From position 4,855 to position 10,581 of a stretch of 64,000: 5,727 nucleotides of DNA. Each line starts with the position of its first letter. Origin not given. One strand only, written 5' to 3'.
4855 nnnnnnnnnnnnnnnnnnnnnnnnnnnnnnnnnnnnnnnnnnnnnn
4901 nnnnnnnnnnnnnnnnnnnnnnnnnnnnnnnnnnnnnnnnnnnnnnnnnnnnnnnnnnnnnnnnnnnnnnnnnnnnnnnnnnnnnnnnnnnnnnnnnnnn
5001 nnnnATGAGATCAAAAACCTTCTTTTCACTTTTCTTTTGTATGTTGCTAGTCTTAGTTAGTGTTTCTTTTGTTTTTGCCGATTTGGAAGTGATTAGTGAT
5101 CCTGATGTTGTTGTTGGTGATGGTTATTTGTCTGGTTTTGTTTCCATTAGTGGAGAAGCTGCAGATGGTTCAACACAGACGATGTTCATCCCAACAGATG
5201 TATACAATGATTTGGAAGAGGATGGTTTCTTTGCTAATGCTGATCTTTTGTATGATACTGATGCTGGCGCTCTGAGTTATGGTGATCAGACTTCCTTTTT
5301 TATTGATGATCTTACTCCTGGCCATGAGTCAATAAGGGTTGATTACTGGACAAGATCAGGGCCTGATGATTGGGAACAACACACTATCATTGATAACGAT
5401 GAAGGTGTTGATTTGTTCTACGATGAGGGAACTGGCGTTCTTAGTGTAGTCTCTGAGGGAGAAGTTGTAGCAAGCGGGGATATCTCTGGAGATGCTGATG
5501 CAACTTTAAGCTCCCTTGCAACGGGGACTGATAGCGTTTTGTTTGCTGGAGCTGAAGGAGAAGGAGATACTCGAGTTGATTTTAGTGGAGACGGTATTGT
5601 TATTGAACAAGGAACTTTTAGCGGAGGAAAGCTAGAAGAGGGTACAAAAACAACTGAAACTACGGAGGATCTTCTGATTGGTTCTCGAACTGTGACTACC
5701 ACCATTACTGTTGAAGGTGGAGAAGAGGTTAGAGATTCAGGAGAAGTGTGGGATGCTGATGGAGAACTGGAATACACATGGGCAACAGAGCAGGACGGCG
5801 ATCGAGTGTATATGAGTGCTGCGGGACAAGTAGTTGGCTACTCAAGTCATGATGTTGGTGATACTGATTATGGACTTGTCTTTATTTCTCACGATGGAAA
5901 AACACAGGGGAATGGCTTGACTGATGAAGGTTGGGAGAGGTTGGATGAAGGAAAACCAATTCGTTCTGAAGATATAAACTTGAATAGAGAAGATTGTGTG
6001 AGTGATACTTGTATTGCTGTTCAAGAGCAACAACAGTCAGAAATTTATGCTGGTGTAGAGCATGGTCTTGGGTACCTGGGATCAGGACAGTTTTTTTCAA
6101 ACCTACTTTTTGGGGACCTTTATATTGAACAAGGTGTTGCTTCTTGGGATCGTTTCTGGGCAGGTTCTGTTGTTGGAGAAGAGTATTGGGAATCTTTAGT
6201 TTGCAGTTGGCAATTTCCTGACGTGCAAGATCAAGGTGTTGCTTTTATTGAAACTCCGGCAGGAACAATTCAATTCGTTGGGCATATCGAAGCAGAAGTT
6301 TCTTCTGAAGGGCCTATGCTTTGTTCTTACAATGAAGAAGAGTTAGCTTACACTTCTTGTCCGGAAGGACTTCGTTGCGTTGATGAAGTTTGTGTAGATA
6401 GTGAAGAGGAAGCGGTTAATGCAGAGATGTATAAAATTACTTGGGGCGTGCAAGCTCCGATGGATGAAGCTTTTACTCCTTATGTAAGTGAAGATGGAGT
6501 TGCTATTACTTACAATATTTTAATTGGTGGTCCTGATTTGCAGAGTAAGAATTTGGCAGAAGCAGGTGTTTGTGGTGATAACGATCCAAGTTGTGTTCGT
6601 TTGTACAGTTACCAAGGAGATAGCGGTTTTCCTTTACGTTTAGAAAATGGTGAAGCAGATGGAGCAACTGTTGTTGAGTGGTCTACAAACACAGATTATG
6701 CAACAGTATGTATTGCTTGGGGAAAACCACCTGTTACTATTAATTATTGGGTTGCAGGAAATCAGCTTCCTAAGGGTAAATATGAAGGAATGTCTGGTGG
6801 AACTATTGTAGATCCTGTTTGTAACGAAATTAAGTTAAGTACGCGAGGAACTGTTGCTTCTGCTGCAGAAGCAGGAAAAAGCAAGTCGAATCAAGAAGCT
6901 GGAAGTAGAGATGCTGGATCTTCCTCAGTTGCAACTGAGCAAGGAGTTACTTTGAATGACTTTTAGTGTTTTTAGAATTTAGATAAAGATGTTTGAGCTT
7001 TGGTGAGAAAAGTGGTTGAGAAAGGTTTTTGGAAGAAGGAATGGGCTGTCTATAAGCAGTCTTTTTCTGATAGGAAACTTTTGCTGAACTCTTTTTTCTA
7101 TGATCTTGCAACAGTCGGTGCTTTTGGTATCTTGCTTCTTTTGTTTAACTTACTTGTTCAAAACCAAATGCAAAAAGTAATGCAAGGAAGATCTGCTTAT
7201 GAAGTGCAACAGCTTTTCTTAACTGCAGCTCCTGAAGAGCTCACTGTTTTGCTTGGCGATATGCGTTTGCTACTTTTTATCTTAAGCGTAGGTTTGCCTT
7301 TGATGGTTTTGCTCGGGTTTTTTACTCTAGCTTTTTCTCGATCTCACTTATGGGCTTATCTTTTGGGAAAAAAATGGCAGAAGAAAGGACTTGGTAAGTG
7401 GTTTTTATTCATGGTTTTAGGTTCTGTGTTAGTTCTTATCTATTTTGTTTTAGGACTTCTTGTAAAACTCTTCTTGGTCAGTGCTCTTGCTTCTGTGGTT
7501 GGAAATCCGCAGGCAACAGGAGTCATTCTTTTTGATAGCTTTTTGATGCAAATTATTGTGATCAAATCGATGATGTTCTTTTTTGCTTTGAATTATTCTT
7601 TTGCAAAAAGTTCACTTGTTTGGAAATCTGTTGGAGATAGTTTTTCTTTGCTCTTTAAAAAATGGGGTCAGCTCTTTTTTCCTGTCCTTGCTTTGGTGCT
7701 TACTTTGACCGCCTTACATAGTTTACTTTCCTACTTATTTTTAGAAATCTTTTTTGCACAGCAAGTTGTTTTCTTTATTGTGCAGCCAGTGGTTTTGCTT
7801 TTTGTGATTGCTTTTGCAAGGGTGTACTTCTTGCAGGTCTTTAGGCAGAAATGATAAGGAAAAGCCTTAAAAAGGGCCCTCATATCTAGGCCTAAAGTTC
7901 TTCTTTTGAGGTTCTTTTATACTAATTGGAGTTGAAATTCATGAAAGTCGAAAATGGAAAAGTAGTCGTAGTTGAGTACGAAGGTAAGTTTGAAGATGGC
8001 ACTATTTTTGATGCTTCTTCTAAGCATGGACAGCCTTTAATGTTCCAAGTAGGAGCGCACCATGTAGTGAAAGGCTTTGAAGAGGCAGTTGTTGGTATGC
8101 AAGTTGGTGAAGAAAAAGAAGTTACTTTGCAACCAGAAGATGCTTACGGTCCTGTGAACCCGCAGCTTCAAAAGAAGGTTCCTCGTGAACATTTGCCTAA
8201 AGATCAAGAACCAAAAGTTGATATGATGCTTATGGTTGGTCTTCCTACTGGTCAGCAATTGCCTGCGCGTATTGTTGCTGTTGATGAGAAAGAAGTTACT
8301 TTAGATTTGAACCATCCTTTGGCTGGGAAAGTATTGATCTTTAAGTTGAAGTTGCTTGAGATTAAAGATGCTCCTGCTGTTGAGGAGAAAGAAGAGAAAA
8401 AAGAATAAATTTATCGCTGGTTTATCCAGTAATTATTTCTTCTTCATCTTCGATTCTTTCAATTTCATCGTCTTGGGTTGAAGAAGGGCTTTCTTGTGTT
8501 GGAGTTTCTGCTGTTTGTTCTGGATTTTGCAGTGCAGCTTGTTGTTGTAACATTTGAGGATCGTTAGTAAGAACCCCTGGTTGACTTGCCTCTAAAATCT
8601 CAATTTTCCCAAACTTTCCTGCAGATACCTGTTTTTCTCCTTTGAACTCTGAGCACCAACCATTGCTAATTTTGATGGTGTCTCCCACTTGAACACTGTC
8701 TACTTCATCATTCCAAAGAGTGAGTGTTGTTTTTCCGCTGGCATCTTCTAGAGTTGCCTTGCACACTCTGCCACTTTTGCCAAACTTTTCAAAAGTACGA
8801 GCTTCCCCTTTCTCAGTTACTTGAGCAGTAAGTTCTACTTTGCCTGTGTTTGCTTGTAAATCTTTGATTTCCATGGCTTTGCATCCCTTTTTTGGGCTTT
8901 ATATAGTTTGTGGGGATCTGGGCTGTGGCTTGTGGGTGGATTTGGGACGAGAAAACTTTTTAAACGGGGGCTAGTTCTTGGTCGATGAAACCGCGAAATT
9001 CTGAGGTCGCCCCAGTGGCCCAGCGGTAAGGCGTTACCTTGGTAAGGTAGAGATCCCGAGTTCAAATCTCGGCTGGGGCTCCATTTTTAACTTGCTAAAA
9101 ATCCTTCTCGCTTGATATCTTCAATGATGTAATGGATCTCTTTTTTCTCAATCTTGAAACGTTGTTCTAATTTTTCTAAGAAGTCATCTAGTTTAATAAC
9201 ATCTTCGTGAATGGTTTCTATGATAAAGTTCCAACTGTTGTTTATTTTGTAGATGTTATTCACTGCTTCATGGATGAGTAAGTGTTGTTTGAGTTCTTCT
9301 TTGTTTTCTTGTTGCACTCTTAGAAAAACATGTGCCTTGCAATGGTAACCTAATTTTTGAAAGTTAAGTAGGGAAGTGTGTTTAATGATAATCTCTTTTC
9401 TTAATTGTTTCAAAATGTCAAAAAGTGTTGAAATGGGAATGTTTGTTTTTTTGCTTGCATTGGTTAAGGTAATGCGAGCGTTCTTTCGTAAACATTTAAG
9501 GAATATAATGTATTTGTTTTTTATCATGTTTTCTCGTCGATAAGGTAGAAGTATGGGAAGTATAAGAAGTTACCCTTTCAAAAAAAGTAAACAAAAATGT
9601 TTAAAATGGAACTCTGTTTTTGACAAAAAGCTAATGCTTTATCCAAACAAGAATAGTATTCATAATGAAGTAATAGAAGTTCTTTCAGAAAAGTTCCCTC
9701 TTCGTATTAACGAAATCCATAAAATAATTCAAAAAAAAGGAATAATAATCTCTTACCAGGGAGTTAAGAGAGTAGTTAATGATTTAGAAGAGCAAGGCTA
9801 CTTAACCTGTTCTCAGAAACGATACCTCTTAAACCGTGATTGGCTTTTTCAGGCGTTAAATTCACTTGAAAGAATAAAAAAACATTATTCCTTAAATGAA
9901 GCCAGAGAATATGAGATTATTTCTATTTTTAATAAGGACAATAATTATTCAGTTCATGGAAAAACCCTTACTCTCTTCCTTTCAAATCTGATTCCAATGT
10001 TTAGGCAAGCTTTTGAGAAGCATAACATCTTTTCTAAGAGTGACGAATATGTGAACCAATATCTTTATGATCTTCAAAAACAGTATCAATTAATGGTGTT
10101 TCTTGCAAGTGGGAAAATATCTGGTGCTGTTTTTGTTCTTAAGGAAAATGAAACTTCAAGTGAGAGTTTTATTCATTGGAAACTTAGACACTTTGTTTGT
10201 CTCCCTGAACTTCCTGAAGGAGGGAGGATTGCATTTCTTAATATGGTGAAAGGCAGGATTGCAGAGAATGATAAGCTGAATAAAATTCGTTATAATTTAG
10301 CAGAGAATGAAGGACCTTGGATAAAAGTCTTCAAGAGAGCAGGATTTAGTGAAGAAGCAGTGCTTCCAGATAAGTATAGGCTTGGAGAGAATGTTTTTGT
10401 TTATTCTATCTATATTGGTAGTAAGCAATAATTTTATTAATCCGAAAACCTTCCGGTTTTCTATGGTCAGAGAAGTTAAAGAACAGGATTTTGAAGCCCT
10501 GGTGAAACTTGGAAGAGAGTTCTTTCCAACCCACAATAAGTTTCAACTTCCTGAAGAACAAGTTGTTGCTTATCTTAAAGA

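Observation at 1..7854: Co-transcribed block of giant acidic Cys-bearing secreted proteins ending in a polytopic membrane protein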

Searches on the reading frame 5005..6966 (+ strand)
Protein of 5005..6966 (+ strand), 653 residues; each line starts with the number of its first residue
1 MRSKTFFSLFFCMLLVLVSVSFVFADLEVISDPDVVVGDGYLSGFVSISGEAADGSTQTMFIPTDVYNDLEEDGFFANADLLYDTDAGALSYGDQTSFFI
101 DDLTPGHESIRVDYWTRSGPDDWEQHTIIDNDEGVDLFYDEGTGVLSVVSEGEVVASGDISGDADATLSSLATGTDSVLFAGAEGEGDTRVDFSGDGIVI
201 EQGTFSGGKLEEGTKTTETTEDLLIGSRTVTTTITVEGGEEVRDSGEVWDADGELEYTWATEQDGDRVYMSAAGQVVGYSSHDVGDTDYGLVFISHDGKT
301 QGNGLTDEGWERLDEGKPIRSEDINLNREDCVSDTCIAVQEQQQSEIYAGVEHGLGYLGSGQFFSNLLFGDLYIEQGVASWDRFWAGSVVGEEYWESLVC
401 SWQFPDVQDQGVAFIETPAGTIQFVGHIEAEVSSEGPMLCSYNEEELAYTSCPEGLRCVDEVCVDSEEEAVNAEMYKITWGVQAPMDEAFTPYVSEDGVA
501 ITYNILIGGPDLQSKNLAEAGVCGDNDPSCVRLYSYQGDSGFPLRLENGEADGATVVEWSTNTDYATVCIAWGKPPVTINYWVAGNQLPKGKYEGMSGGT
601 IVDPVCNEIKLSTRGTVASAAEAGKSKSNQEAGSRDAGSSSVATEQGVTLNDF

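Call 4: search_protein_families(library=pfam, proteins=[window:5005-6966:+], max_evalue=1)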
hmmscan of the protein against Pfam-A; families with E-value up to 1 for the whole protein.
window:5005-6966:+ (653 aa): 0 families

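Call 6: search_protein_families(library=ncbifam, proteins=[window:5005-6966:+], max_evalue=0.01)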
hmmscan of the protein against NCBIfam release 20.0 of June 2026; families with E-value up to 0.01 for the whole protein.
window:5005-6966:+ (653 aa): 0 families

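Call 8: search_solved_structures(query=window:5005-6966:+, max_evalue=1)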
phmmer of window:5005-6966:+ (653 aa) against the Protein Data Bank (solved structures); distinct sequences matched with E-value up to 1: 0.

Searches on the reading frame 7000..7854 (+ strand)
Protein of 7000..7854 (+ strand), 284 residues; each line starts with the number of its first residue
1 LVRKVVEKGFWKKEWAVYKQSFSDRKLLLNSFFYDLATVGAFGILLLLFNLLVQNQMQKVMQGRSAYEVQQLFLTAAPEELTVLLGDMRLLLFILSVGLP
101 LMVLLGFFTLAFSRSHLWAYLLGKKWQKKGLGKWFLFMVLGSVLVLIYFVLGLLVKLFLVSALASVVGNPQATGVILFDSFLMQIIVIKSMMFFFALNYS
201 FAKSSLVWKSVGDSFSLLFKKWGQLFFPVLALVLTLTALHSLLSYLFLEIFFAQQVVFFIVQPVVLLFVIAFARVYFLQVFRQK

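Call 4: search_protein_families(library=pfam, proteins=[window:7000-7854:+], max_evalue=1)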
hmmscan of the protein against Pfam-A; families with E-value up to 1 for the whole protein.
window:7000-7854:+ (284 aa): 0 families

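Call 6: search_protein_families(library=ncbifam, proteins=[window:7000-7854:+], max_evalue=0.01)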
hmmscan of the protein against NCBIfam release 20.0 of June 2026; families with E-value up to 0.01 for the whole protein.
window:7000-7854:+ (284 aa): 0 families

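Call 49: search_solved_structures(query=A3, max_evalue=1)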
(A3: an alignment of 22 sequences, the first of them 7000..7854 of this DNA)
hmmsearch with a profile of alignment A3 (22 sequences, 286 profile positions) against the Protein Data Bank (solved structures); distinct sequences matched with E-value up to 1: 2.
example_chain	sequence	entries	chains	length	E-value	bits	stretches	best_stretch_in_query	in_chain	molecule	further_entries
3jcu_X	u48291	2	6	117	0.75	12.2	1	51-100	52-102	Photosystem II Reaction Center X protein | Photosystem II reaction center X protein, chloroplastic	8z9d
8iuf_4A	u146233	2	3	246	0.88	12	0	186-272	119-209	COXEG1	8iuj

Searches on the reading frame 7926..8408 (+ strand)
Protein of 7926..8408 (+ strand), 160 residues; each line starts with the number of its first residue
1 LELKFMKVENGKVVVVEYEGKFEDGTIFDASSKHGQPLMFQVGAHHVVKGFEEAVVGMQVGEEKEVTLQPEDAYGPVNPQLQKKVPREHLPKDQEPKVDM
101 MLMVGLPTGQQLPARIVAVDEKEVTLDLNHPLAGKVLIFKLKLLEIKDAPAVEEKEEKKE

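Call 6: search_protein_families(library=ncbifam, proteins=[window:7926-8408:+], max_evalue=0.01)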
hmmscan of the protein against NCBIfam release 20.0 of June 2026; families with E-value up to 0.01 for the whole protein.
window:7926-8408:+ (160 aa): 6 families
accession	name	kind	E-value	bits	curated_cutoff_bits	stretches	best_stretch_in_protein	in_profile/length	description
NF011676.0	PRK15095.1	equivalog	2.5e-28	98.5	125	1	7-152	4-149/156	FKBP-type peptidyl-prolyl cis-trans isomerase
NF008008.0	PRK10737.1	equivalog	8.7e-19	68.2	174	1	6-153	1-146/196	peptidylprolyl isomerase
TIGR00115.1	tig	equivalog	3.4e-11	42.7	180.2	1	7-82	148-213/410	trigger factor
NF008150.0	PRK10902.1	equivalog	5.9e-09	35.7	215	1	12-76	165-227/271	FKBP-type peptidyl-prolyl cis-trans isomerase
NF008602.0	PRK11570.1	subfamily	1.2e-08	35.1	198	1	14-75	123-182/206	FKBP-type peptidyl-prolyl cis-trans isomerase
NF053689.1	BamJ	equivalog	6.7e-07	29.7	100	1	13-76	99-166/184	BamJ family beta-barrel-assembly machinery protein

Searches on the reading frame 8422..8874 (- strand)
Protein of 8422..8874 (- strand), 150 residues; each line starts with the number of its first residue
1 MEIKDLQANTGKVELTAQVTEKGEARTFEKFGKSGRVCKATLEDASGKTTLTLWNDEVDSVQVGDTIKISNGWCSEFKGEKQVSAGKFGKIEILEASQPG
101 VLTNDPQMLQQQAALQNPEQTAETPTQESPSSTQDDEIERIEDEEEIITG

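Call 6: search_protein_families(library=ncbifam, proteins=[window:8422-8874:-], max_evalue=0.01)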
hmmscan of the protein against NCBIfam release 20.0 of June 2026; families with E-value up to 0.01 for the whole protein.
window:8422-8874:- (150 aa): 14 families
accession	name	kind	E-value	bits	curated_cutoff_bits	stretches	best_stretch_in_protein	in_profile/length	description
NF005049.0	PRK06461.1-3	equivalog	1.1e-18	67.8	188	1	2-93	6-98/144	single-stranded DNA-binding protein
NF005048.0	PRK06461.1-1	equivalog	4.9e-14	52.9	230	1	3-102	5-102/148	single-stranded DNA-binding protein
NF005051.0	PRK06461.1-5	equivalog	5.6e-13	49.2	235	1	3-92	5-94/146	single-stranded DNA-binding protein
NF005050.0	PRK06461.1-4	equivalog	9.5e-13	48.5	176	1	2-98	7-103/151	single-stranded DNA-binding protein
NF005551.0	PRK07211.1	equivalog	4.5e-11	42.7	575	1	2-96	163-261/485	single-stranded DNA binding protein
NF005554.0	PRK07218.1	equivalog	2.7e-10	39.8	447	1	2-99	60-154/423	Single-stranded DNA binding protein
NF009032.0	PRK12366.1-3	equivalog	6.6e-10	37.9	773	1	3-95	64-160/651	replication factor A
NF011288.0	PRK14699.1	equivalog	8.7e-10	38.1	544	1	3-84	279-364/484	replication factor A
NF009034.0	PRK12366.1-5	equivalog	3.3e-09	35.7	789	1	2-92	63-157/642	replication factor A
NF009031.0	PRK12366.1-2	equivalog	6.2e-09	34.9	767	1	2-96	69-165/647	replication factor A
NF009030.0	PRK12366.1-1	equivalog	1e-08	34.1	1147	1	2-83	188-273/796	replication factor A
NF012035.0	PRK15491.1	equivalog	1.2e-08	34.7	362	1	2-92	168-264/374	replication factor A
NF006255.0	PRK08402.1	equivalog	5.4e-06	25.6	442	1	1-72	63-139/355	replication factor A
TIGR00617.1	rpa1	subfamily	0.0035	15.9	334.2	1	3-61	183-241/608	replication factor-a protein 1 (rpa1)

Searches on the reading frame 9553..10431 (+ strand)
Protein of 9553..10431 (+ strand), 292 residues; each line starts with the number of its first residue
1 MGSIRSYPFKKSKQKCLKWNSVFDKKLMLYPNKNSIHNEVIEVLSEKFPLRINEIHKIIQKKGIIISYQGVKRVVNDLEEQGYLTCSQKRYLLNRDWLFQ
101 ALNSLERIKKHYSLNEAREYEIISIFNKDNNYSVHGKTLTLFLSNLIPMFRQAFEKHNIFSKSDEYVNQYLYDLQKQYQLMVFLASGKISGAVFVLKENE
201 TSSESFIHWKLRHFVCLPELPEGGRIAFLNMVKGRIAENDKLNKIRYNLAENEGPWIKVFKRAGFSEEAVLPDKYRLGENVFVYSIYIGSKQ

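Call 6: search_protein_families(library=ncbifam, proteins=[window:9553-10431:+], max_evalue=0.01)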
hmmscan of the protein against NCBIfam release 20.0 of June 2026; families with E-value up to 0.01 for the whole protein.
window:9553-10431:+ (292 aa): 1 family
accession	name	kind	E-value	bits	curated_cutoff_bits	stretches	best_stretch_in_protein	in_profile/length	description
NF040709.1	benzoate_BenM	exception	0.0074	15.6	600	0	6-76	171-245/299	benzoate utilization transcription regulator BenM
